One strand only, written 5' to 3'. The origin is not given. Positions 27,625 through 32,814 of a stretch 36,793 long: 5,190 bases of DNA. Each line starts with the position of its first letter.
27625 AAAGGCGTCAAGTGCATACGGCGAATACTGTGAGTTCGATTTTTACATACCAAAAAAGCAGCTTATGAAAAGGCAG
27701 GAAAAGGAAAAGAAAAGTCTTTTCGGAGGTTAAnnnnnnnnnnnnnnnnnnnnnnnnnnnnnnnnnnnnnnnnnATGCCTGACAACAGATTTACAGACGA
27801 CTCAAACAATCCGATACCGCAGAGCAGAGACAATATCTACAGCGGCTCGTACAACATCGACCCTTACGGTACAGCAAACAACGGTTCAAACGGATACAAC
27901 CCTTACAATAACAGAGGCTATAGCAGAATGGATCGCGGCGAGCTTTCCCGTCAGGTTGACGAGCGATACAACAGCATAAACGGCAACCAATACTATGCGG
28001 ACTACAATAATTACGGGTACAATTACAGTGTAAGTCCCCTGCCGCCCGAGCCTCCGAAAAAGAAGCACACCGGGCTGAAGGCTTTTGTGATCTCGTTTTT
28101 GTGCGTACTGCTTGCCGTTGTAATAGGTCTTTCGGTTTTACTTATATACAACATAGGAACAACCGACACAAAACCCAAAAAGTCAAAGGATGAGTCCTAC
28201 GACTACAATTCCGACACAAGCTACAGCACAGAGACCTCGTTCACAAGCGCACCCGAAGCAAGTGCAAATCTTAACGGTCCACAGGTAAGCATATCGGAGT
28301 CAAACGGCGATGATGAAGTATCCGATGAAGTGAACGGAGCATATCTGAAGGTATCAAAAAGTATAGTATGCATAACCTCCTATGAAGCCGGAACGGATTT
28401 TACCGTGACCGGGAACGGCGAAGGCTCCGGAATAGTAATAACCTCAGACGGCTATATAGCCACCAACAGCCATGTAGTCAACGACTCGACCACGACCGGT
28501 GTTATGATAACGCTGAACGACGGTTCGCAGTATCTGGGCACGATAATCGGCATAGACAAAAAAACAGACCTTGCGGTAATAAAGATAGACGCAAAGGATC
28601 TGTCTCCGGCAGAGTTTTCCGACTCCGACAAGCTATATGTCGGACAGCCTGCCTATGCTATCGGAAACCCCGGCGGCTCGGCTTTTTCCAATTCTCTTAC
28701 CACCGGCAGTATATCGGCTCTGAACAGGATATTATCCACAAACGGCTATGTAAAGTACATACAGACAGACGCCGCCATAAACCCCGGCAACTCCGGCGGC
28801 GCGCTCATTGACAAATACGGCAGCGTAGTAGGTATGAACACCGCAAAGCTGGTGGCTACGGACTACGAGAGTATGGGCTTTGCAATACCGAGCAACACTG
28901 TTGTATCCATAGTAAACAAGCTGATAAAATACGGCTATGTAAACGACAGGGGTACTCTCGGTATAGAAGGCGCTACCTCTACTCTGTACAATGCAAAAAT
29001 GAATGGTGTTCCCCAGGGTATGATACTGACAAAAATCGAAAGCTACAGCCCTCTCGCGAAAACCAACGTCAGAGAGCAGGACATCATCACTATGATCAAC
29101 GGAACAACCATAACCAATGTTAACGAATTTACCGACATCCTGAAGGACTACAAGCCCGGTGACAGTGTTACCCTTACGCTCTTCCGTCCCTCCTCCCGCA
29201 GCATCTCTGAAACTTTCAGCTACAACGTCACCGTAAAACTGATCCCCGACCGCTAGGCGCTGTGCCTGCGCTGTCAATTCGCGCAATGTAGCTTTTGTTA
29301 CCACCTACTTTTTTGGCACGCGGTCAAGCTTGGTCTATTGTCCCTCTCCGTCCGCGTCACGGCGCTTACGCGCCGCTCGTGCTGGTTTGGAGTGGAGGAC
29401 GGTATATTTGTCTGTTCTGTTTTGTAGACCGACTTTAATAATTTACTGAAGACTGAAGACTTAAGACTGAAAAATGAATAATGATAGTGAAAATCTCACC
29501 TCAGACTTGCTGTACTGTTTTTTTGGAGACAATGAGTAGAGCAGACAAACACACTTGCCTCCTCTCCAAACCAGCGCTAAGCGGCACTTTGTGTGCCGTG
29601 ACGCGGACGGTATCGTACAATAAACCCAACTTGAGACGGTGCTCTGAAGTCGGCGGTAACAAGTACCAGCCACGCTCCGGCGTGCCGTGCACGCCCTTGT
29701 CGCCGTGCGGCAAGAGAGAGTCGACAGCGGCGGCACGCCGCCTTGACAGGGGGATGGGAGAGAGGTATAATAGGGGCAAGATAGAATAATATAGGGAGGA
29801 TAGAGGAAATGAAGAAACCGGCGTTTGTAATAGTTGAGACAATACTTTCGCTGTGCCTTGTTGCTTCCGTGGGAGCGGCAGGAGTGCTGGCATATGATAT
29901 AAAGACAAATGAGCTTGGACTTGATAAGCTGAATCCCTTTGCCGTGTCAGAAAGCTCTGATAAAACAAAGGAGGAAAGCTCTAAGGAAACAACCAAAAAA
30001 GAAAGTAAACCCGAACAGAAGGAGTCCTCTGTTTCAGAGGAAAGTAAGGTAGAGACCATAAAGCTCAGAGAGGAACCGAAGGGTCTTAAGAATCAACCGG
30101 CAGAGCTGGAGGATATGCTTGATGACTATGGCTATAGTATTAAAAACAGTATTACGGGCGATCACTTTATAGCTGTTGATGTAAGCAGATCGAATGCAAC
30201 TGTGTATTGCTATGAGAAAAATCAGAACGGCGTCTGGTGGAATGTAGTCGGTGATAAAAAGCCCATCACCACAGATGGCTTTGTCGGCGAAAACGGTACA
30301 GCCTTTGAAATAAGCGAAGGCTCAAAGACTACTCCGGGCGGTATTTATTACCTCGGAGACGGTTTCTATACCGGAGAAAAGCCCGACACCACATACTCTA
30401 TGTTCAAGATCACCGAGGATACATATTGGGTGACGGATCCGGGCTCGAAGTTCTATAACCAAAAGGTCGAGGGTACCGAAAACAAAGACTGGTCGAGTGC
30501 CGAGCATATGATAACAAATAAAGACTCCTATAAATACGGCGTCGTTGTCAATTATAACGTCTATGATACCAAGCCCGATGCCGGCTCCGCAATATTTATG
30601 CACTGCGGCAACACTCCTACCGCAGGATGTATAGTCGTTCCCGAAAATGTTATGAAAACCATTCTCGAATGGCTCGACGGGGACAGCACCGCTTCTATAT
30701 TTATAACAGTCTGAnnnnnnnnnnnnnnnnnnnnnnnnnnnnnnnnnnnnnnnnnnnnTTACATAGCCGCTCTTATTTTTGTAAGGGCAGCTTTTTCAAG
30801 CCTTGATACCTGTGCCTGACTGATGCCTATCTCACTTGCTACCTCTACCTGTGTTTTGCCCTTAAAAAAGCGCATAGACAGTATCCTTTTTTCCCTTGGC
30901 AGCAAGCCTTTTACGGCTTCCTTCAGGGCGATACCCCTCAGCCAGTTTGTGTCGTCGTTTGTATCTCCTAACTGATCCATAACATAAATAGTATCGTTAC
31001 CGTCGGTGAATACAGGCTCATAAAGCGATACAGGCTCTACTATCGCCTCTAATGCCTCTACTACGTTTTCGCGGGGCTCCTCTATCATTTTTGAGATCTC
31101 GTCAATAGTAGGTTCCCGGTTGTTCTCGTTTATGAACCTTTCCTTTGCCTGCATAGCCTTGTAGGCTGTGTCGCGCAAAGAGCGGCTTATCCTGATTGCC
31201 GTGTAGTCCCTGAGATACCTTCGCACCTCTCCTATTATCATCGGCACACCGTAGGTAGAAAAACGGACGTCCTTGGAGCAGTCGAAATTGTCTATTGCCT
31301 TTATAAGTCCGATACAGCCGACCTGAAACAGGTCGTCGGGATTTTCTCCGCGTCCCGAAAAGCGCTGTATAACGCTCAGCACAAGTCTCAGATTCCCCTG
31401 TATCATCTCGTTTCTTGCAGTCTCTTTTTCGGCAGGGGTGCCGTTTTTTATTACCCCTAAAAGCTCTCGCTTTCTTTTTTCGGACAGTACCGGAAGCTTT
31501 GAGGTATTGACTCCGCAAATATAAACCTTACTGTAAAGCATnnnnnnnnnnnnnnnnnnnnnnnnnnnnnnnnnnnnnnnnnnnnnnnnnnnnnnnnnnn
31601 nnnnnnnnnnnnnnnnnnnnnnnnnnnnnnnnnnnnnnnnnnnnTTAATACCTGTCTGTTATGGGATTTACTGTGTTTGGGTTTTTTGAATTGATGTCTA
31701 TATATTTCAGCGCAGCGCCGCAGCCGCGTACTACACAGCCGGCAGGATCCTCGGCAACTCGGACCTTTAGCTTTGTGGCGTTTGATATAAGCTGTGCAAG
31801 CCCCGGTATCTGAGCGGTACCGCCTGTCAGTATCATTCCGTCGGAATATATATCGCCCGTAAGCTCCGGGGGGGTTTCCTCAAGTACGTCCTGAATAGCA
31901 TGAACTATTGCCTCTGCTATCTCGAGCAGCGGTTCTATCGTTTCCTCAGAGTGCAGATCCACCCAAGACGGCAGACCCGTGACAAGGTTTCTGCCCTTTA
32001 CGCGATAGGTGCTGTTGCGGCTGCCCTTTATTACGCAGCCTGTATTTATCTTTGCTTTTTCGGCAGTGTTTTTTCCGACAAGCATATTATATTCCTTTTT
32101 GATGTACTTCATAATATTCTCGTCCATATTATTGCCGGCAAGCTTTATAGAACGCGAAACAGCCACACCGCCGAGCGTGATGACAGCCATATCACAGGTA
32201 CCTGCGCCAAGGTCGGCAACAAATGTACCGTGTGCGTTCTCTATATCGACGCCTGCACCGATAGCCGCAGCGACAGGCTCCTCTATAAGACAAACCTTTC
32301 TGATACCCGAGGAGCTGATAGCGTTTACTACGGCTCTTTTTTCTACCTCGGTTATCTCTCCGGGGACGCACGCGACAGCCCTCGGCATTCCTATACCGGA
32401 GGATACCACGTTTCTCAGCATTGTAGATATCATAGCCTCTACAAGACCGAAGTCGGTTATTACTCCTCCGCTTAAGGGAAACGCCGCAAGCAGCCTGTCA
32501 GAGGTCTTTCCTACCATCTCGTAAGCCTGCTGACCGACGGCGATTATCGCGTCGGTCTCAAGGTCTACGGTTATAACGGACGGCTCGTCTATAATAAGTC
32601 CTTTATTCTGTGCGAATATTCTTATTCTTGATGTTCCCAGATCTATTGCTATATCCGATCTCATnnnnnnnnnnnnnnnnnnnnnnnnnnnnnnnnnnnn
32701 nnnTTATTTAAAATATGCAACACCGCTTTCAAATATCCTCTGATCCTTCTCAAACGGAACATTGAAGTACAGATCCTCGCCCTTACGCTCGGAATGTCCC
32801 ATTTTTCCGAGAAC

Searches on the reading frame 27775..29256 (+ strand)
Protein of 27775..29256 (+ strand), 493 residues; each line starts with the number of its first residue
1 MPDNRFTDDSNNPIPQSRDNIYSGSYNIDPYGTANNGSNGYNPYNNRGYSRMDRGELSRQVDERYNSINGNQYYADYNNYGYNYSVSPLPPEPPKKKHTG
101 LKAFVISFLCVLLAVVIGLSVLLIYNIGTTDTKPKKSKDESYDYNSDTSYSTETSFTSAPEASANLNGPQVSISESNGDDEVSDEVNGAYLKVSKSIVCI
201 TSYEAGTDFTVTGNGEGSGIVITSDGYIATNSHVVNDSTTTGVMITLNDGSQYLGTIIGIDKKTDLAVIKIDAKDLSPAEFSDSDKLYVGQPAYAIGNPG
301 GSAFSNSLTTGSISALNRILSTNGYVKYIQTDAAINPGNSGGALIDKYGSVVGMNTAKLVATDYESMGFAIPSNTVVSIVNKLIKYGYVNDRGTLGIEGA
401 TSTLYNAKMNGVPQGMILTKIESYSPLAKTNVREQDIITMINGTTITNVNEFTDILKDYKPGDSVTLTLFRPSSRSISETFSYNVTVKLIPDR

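Call 21: search_protein_families(library=pfam, proteins=[window:27775-29256:+])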
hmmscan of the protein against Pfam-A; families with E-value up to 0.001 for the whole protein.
window:27775-29256:+ (493 aa): 5 families
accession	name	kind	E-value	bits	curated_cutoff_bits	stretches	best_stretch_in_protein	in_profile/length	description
PF13365.12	Trypsin_2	-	1.2e-34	120.6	27.6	1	217-354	1-144/144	Trypsin-like peptidase domain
PF00089.32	Trypsin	-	6.1e-16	59.3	20.6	1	212-378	17-218/220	Trypsin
PF13180.12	PDZ_2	-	1.1e-09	38.9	27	1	409-475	12-73/80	PDZ domain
PF17820.7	PDZ_6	-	0.00019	21.5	27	1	425-469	9-52/54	PDZ domain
PF00595.29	PDZ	-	0.00024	21.9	23.2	1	409-468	23-79/81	PDZ domain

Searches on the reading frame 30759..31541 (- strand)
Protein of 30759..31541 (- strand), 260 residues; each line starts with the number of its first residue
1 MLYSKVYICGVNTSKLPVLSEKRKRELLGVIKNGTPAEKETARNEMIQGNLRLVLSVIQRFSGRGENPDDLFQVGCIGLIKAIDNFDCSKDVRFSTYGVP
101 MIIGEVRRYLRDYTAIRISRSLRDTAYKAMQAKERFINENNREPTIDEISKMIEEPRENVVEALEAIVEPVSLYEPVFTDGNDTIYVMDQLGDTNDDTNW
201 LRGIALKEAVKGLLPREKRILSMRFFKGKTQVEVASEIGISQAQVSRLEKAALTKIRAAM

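Call 91: search_protein_families(library=pfam, proteins=[window:30759-31541:-], max_evalue=0.001)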
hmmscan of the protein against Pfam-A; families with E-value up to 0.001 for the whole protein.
window:30759-31541:- (260 aa): 5 families
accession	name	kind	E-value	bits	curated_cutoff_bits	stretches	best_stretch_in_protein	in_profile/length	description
PF04542.20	Sigma70_r2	-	3.5e-17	62.4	24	1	46-113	1-68/71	Sigma-70 region 2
PF04545.22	Sigma70_r4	-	1.8e-14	53.4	24.1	1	211-258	3-50/50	Sigma-70, region 4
PF04539.22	Sigma70_r3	-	3.7e-09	37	25.3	1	127-184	4-61/78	Sigma-70 region 3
PF08281.18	Sigma70_r4_2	-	5e-06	26.5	25.7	1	205-247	3-45/54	Sigma-70, region 4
PF01381.28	HTH_3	-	0.00012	22.5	23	1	227-251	8-32/55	Helix-turn-helix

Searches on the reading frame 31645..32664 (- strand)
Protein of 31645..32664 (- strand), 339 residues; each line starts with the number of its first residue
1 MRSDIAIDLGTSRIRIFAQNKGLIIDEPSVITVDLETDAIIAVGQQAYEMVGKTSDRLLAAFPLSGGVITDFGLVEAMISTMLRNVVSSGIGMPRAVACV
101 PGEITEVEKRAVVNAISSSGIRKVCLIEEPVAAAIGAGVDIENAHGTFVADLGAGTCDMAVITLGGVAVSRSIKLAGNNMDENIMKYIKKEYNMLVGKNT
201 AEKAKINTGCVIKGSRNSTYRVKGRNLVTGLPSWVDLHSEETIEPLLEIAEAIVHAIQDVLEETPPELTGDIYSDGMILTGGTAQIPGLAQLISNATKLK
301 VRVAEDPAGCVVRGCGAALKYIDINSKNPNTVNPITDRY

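Call 65: find_encoding_contigs(protein=window:31645-32664:-, flank=10000, max_places=6)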
Protein window:31645-32664:- (339 aa): 1 contig read that carries it; 1 place shown.
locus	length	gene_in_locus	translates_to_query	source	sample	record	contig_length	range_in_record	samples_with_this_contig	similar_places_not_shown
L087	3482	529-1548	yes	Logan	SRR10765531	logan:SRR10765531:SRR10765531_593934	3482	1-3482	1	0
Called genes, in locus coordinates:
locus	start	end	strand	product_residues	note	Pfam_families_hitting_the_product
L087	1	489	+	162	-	?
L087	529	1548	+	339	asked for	PF06723:MreB_Mbl, PF00012:HSP70, PF11104:PilM_2 (faint), PF14450:FtsA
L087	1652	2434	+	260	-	PF04542:Sigma70_r2, PF04539:Sigma70_r3 (weak), PF08281:Sigma70_r4_2 (weak), PF04545:Sigma70_r4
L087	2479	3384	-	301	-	PF03734:YkuD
